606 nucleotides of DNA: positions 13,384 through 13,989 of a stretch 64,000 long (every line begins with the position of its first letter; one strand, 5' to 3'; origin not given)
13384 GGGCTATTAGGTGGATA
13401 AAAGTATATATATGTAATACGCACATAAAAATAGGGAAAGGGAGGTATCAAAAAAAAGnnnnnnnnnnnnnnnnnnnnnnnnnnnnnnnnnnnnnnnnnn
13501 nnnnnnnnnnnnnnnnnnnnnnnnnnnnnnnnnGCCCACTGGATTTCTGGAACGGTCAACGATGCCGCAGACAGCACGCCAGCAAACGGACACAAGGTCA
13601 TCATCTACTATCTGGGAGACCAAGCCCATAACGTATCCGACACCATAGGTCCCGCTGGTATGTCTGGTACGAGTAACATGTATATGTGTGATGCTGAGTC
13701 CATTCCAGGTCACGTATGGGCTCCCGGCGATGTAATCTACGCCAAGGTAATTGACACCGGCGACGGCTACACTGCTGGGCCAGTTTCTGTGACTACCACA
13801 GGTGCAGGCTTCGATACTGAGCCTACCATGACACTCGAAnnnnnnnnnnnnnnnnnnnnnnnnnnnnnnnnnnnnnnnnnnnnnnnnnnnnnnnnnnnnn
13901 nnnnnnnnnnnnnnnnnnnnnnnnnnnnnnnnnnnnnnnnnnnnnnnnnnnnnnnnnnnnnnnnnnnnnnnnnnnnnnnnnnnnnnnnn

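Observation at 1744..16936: Accessory island of seven co-oriented, modular, sequon-rich surface-protein genes with shuffled N- and C-terminal cassettes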

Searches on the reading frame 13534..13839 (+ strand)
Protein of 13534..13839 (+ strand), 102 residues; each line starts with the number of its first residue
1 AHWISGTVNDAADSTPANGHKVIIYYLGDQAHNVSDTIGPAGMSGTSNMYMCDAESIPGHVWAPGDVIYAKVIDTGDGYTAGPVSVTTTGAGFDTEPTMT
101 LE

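Call 90: find_related_loci(query=A6, collection=metagenome_contigs, flank=8000)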
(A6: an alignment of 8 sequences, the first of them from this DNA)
Query A6 (102 aa) in metagenome_contigs; peptide patterns used: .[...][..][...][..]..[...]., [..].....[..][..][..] (x = any residue, [..] = any of these).
600 stretches matched a pattern (row limit reached: there are more); 4 encode a relative of the query (tblastn E <= 1e-3); 4 distinct loci.
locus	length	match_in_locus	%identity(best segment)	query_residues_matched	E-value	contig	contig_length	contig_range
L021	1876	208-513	83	1-102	1e-57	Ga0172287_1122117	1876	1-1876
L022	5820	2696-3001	79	1-102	1e-53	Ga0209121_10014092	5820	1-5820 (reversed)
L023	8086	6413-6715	70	2-102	1e-44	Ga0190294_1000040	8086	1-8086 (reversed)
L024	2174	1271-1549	46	4-101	2e-23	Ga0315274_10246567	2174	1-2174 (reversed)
